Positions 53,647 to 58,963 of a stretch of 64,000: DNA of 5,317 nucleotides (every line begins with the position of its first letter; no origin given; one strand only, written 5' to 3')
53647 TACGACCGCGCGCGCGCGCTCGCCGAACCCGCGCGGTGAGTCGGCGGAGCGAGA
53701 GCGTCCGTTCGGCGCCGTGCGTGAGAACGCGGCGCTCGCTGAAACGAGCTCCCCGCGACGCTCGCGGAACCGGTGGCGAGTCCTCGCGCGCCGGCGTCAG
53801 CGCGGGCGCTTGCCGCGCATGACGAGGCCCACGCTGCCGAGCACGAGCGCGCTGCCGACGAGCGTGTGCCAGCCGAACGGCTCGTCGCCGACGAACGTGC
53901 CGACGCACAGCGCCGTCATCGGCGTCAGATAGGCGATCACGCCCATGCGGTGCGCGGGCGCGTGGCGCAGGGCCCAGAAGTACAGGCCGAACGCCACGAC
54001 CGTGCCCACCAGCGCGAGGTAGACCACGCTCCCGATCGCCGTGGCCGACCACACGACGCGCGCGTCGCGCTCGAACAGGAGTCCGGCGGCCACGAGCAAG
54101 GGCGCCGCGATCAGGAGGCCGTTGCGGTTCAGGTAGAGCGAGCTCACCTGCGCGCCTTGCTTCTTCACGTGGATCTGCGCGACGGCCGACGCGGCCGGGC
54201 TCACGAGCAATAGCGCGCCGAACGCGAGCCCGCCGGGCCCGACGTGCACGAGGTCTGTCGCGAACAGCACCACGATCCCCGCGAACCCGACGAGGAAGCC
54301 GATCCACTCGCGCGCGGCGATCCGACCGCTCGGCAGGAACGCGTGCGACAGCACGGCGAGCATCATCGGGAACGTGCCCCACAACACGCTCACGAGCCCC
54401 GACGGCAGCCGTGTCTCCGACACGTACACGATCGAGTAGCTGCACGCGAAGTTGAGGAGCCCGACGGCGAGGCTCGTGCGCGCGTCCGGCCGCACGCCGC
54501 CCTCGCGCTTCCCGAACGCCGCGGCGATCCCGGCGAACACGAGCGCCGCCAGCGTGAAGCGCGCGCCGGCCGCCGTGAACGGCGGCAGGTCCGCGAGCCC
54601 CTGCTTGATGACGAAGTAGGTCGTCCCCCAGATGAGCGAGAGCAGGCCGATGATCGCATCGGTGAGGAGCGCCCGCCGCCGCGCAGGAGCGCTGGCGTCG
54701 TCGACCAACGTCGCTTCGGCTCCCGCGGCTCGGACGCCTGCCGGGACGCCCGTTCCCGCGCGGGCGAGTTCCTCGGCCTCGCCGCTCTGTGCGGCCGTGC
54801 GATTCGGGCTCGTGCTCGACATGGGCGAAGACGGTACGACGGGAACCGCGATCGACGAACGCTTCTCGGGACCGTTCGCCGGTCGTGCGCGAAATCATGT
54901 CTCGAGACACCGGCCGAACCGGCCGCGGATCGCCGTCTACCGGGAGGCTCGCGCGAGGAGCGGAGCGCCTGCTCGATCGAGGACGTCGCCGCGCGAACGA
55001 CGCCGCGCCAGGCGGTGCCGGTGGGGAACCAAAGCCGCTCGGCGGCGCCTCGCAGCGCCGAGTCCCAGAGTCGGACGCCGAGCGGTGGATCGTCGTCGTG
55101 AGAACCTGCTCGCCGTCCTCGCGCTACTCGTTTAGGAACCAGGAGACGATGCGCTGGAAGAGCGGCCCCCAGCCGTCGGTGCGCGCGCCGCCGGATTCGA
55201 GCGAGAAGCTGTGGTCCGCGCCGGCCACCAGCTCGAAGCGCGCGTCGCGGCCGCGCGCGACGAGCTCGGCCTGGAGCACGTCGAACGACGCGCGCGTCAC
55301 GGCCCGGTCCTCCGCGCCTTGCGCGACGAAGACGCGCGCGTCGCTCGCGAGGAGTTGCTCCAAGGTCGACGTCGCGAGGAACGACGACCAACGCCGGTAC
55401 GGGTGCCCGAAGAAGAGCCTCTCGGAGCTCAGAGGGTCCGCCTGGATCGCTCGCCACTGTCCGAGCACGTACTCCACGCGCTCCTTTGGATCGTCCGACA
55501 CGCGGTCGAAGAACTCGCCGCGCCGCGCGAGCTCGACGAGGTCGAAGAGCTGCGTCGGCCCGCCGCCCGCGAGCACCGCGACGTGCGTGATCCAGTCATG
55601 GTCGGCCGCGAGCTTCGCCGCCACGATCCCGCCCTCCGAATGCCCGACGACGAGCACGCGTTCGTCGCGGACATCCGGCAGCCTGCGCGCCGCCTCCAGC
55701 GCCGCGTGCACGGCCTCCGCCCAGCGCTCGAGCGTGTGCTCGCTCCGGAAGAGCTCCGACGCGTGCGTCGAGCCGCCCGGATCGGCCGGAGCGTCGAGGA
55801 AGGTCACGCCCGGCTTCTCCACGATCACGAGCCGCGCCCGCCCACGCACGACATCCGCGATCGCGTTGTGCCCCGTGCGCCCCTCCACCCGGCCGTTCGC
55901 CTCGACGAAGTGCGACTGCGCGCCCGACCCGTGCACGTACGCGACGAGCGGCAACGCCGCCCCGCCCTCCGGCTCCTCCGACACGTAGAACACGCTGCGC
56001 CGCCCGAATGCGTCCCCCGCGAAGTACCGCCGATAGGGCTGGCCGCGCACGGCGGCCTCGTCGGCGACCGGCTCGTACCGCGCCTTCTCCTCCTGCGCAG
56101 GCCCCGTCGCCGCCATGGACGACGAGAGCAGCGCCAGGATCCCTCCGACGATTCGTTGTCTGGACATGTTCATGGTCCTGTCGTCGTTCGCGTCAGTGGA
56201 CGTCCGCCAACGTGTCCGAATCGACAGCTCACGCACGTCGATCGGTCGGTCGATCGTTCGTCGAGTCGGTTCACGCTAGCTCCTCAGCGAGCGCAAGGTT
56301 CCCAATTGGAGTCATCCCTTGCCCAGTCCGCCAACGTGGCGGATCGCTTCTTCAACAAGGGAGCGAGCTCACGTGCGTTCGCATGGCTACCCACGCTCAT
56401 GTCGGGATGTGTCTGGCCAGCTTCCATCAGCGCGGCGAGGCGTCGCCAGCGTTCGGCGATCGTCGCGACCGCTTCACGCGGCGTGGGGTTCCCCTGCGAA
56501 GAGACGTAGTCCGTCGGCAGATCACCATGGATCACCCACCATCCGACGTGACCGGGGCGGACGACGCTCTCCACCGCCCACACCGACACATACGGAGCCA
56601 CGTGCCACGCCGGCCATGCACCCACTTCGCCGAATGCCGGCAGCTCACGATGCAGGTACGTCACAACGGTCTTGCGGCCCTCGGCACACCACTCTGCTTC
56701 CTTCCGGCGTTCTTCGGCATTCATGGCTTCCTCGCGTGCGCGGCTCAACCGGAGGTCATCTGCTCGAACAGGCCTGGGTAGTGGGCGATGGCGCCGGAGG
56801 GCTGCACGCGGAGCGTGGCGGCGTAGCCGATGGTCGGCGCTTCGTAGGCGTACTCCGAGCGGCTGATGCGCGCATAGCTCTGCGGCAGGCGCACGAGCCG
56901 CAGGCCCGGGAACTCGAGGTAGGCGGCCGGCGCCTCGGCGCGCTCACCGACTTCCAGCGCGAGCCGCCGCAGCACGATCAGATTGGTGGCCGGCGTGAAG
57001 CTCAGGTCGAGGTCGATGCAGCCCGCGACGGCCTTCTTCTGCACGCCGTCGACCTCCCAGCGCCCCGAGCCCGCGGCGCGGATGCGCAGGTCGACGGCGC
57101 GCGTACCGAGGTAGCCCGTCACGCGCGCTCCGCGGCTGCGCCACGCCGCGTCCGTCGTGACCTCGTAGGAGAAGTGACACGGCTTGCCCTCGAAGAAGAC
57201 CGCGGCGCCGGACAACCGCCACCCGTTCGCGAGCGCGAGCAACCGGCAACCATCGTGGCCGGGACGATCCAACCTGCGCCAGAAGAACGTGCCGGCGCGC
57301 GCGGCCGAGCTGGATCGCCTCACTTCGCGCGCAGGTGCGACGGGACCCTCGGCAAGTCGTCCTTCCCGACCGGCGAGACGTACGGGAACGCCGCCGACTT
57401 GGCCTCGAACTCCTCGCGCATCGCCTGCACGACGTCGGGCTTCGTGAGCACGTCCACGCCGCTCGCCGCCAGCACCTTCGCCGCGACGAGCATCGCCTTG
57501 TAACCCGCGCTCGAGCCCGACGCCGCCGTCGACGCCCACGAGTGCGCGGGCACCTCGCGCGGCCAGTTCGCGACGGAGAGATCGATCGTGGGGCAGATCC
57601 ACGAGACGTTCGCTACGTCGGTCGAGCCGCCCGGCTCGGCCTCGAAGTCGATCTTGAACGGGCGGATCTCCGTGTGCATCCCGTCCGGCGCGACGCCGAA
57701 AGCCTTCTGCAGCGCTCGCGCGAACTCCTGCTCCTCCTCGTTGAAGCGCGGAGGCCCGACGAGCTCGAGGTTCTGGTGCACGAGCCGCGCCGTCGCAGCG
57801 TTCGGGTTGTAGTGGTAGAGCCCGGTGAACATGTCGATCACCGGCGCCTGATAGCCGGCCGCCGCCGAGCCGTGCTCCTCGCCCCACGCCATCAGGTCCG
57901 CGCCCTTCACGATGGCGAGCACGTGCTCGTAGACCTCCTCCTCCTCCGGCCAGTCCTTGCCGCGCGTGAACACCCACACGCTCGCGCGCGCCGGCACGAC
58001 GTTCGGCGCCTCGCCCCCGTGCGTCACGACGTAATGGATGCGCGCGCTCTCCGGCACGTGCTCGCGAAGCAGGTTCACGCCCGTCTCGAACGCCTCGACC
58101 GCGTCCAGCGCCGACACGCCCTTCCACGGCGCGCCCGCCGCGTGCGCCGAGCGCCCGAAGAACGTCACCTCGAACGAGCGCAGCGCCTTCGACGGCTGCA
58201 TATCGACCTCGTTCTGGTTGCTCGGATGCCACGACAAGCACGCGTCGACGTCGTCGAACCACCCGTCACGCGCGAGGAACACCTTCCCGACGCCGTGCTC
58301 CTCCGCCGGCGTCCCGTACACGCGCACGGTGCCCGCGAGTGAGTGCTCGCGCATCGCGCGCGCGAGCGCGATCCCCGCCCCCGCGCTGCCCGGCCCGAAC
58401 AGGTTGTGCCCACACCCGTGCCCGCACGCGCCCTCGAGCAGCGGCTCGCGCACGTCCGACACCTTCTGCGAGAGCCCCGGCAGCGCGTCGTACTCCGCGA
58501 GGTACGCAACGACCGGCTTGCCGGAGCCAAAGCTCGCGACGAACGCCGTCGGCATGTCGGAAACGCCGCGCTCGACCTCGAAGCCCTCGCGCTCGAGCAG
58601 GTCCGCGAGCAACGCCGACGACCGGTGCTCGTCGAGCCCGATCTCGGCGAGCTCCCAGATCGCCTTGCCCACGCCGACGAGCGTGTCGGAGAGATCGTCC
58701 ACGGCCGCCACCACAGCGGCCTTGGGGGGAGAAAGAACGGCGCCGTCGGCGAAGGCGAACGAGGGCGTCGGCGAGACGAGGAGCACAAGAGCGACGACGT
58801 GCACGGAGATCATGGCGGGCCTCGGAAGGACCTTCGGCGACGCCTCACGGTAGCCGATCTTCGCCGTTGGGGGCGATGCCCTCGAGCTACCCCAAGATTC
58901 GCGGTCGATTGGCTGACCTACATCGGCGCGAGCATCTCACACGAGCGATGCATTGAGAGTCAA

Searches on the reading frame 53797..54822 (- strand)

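Call 80: search_protein_families(library=pfam, proteins=[window:53797-54822:-], max_evalue=0.00001)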
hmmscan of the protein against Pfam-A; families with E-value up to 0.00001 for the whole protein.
window:53797-54822:- (341 aa): 1 family
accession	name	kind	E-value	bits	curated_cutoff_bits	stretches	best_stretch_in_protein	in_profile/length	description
PF00892.27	EamA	-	1.2e-34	120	28.2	2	60-187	9-134/135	EamA-like transporter family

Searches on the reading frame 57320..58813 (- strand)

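Call 80: search_protein_families(library=pfam, proteins=[window:57320-58813:-], max_evalue=0.00001)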
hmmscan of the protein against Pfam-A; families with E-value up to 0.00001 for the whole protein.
window:57320-58813:- (497 aa): 1 family
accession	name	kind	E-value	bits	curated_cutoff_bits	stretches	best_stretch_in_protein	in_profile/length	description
PF07687.19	M20_dimer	-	2.1e-07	31.3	21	1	210-290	5-83/107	Peptidase dimerisation domain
